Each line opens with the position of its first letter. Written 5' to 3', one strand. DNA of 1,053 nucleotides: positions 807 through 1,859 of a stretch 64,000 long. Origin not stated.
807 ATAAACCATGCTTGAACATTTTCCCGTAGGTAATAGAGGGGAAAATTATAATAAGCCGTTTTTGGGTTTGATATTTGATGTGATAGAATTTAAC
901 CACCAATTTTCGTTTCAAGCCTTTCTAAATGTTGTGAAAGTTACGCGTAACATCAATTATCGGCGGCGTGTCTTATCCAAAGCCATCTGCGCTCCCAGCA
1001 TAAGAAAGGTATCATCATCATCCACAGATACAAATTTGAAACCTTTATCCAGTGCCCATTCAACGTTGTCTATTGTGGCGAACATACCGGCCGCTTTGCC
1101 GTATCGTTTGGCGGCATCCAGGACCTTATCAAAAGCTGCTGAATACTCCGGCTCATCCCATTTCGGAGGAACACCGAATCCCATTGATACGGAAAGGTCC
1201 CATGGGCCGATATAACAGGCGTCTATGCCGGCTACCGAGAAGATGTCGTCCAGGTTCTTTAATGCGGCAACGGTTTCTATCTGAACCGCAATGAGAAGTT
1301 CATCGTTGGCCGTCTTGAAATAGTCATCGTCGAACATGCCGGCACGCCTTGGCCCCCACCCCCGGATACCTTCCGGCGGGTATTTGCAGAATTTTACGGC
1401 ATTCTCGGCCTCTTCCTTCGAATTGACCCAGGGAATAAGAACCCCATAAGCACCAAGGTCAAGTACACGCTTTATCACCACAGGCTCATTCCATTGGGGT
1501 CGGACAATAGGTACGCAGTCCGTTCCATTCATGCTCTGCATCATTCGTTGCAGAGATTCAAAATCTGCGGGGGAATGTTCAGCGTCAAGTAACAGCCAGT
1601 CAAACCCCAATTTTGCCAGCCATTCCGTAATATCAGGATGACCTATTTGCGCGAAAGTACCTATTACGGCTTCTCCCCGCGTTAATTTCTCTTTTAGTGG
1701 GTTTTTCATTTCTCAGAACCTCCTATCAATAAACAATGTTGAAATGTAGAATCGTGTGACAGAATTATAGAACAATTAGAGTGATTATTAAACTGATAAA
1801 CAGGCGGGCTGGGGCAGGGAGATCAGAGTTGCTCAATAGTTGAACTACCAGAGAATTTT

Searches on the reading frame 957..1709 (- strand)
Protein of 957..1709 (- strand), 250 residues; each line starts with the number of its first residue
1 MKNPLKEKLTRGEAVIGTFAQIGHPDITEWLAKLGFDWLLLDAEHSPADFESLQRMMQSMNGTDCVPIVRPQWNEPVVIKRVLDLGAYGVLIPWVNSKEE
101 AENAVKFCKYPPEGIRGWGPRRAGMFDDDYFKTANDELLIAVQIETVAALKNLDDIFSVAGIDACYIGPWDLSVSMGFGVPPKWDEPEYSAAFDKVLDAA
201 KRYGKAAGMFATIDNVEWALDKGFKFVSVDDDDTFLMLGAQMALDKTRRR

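Call 59: find_encoding_contigs(protein=window:957-1709:-, flank=10000, max_places=2)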
Protein window:957-1709:- (250 aa): 5 contigs read that carry it; 2 places shown.
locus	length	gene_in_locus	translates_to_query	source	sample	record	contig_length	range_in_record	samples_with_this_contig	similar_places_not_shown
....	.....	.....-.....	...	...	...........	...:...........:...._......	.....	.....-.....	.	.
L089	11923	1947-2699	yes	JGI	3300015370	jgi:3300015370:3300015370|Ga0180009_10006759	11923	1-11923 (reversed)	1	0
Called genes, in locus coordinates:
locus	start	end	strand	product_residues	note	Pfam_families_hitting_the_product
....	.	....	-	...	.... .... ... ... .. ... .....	-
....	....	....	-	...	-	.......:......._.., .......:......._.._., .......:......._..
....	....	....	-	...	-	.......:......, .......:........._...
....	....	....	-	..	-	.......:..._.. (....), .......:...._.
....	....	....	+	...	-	-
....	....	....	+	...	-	-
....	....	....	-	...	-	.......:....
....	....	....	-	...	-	-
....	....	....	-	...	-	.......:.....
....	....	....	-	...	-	-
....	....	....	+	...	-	-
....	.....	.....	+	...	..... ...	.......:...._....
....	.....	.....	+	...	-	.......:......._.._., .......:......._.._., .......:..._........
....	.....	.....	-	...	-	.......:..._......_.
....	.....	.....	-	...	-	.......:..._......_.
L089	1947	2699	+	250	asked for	PF03328:HpcH_HpaI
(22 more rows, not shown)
